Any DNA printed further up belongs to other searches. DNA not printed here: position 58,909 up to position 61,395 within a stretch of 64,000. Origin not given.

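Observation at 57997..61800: Cupin sugar isomerase + unusually short glycyl-radical enzyme + activase: candidate undescribed radical sugar pathway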

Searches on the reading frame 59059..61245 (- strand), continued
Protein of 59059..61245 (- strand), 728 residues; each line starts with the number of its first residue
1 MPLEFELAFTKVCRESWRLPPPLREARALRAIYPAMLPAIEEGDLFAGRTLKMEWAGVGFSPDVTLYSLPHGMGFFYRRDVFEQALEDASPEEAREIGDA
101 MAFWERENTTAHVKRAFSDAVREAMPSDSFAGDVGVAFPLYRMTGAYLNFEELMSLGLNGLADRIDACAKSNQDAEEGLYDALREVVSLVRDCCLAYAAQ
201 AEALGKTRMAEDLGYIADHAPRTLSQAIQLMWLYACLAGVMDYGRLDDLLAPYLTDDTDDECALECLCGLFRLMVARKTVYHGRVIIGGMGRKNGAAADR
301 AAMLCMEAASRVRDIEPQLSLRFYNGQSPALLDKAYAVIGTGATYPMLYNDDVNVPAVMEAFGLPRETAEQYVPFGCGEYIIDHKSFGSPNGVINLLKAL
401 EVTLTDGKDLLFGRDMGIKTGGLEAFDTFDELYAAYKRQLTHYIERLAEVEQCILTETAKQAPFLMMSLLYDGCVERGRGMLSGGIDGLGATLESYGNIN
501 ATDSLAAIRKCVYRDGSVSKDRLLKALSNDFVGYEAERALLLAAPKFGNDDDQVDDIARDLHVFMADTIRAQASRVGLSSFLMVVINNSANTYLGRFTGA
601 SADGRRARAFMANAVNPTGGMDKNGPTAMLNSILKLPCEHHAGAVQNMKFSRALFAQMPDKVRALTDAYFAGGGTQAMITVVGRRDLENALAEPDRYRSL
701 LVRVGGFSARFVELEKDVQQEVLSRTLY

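Call 45: fold_search(model_id=the predicted structure, library=pdb)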
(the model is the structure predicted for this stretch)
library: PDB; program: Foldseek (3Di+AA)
matches with E <= 10: 467; with E <= 0.001: 70
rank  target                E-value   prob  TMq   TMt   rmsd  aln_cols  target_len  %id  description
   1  1r8w_A                3.9e-38  1.00  0.86  0.80   3.8       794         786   24  Native structure of the B12-independent glycerol dehydratase from clostridium butyricum (released 2004-06-01)
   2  9rco_A                7.8e-37  1.00  0.85  0.78   4.0       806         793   24  1,2-propanediol dehydratase with 0.1 % glycerol additive (released 2025-06-11)
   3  9rcp_B                8.6e-37  1.00  0.85  0.78   3.9       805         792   24  1,2-propanediol dehydratase with 0.1 % 1,3-propanediol additive (released 2025-06-11)
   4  9rcq_A                1.0e-36  1.00  0.83  0.75   4.6       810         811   24  1,2-propanediol dehydratase with no ligand additives (released 2025-06-11)
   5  5i2g_B                2.9e-36  1.00  0.84  0.77   4.6       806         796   25  1,2-propanediol Dehydration in Roseburia inulinivorans; Structural Basis for Substrate and Enantiomer Selectivity (released 2016-06-01)
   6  9rcp_C                3.2e-36  1.00  0.85  0.78   3.8       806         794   24  1,2-propanediol dehydratase with 0.1 % 1,3-propanediol additive (released 2025-06-11)
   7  5i2g_A                4.8e-36  1.00  0.83  0.77   4.7       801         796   24  1,2-propanediol Dehydration in Roseburia inulinivorans; Structural Basis for Substrate and Enantiomer Selectivity (released 2016-06-01)
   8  8id7                  8.3e-36  1.00  0.83  0.75   4.4       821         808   24  Crystal structure of YbiW in complex with 1,5-anhydroglucitol-6-phosphate in Escherichia coli (released 2024-10-02)
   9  6xs4_A                2.0e-35  1.00  0.84  0.76   4.2       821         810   24  Crystal structure of glycyl radical enzyme ECL_02896 from Enterobacter cloacae subsp. cloacae (released 2020-08-12)
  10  5i2a_A                2.1e-35  1.00  0.84  0.74   4.4       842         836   24  1,2-propanediol Dehydration in Roseburia inulinivorans; Structural Basis for Substrate and Enantiomer Selectivity (released 2016-06-01)
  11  5i2a_B                3.1e-35  1.00  0.85  0.74   4.3       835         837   24  1,2-propanediol Dehydration in Roseburia inulinivorans; Structural Basis for Substrate and Enantiomer Selectivity (released 2016-06-01)
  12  6vxc_A                8.4e-35  1.00  0.82  0.76   4.8       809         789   23  Crystal structure of hydroxyproline dehydratase (HypD) from Clostridioides difficile (released 2020-04-08)
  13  2f3o_A                9.6e-35  1.00  0.83  0.79   4.5       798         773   24  Crystal Structure of a glycyl radical enzyme from Archaeoglobus fulgidus (released 2006-03-07)
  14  5a0u_A                2.7e-34  1.00  0.83  0.77   4.3       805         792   25  Structure of CutC choline lyase choline bound form from Klebsiella pneumoniae. (released 2015-07-29)
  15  9ht9_A                9.7e-34  1.00  0.84  0.77   4.4       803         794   24  CutC in complex with inhibitor1 (released 2026-01-14)
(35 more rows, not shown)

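Call 52: find_encoding_contigs(protein=P0034, flank=10000, max_places=1)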
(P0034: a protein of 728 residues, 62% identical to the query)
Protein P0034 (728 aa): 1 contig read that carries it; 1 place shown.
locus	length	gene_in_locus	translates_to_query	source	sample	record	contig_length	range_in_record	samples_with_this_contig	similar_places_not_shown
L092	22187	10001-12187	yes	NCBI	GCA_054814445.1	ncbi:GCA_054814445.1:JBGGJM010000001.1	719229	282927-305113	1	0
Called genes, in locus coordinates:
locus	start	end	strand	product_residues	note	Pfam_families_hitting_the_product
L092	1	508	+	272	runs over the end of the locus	PF01261:AP_endonuc_2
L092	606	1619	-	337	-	PF00356:LacI, PF00532:Peripla_BP_1, PF13407:Peripla_BP_4, PF13377:Peripla_BP_3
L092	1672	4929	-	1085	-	PF17132:Glyco_hydro_106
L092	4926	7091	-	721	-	-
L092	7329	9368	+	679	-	PF00128:Alpha-amylase, PF25839:Apionate_lact_C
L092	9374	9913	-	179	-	PF07385:Lyx_isomer (weak)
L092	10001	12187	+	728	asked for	PF02901:PFL-like, PF01228:Gly_radical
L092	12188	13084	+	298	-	PF00037:Fer4 (weak), PF12837:Fer4_6 (weak), PF12838:Fer4_7, PF13187:Fer4_9, PF13237:Fer4_10, PF14697:Fer4_21 (weak), PF00037:Fer4, PF04055:Radical_SAM, +7 more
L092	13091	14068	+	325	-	PF04909:Amidohydro_2 (faint)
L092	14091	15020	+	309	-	PF00294:PfkB, PF08543:Phos_pyr_kin, PF25270:Khk (weak)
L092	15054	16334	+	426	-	PF00331:Glyco_hydro_10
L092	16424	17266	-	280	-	PF01156:IU_nuc_hydro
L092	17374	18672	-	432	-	PF01547:SBP_bac_1, PF13416:SBP_bac_8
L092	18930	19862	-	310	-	-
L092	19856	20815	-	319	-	PF00528:BPD_transp_1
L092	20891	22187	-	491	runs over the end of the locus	-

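Call 53: find_encoding_contigs(protein=P0053, flank=10000, max_places=1)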
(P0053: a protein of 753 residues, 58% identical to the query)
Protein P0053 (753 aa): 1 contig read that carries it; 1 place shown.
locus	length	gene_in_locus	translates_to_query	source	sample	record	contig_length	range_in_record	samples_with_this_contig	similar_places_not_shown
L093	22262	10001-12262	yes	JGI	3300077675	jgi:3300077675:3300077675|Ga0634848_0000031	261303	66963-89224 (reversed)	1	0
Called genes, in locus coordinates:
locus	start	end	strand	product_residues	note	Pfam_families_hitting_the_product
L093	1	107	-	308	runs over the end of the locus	PF00491:Arginase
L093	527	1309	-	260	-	PF00072:Response_reg, PF00165:HTH_AraC, PF12833:HTH_18, PF00165:HTH_AraC (weak)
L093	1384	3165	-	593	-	PF00672:HAMP (faint), PF06580:His_kinase, PF02518:HATPase_c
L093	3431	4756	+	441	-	PF01547:SBP_bac_1, PF13416:SBP_bac_8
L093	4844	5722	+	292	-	PF00528:BPD_transp_1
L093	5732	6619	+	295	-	PF00528:BPD_transp_1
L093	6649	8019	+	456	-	PF02056:Glyco_hydro_4, PF11975:Glyco_hydro_4C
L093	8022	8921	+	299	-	PF00294:PfkB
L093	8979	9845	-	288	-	PF02311:AraC_binding (weak), PF12833:HTH_18, PF00165:HTH_AraC (weak)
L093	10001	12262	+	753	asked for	PF02901:PFL-like, PF01228:Gly_radical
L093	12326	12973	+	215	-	PF13580:SIS_2, PF01380:SIS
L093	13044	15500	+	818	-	PF01074:Glyco_hydro_38N, PF09261:Alpha-mann_mid, PF07748:Glyco_hydro_38C, PF17677:Glyco_hydro38C2 (faint)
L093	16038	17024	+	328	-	PF00528:BPD_transp_1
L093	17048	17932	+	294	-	PF00528:BPD_transp_1 (weak)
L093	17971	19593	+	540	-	PF12010:DUF3502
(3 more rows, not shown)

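Call 54: find_encoding_contigs(protein=P0107, flank=10000, max_places=1)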
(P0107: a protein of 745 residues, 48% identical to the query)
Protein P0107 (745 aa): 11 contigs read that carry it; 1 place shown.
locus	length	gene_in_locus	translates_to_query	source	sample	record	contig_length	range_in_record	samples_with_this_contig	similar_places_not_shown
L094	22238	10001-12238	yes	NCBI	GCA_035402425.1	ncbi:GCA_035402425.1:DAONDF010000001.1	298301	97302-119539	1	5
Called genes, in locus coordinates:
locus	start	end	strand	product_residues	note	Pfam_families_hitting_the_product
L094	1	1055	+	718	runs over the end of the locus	-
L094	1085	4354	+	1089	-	PF17132:Glyco_hydro_106, PF02837:Glyco_hydro_2_N (faint)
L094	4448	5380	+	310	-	PF00294:PfkB, PF08543:Phos_pyr_kin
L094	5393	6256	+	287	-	PF01156:IU_nuc_hydro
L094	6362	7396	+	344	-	PF04909:Amidohydro_2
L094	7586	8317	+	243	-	-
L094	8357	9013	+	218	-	-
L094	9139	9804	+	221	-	-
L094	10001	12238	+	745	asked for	PF02901:PFL-like, PF01228:Gly_radical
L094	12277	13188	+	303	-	PF13353:Fer4_12, PF00037:Fer4 (faint), PF12837:Fer4_6 (weak), PF13187:Fer4_9 (weak), PF04055:Radical_SAM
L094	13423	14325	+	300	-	PF00491:Arginase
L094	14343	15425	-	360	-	PF21571:ArgZ-like_C_1st, PF21570:ArgZ-like_C_2nd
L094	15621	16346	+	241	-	PF00106:adh_short, PF13561:adh_short_C2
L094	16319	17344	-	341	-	PF00704:Glyco_hydro_18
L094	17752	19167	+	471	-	PF02056:Glyco_hydro_4, PF11975:Glyco_hydro_4C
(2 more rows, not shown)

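Call 55: search_solved_structures(query=L092:4926-7091:-, max_evalue=0.01)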
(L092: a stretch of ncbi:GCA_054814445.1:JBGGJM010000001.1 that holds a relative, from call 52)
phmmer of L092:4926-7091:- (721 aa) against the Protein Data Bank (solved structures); distinct sequences matched with E-value up to 0.01: 1.
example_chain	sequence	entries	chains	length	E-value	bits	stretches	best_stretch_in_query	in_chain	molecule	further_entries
6tvk_AAA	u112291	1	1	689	0.00075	21.3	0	525-596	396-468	Alpha-L-fucosidase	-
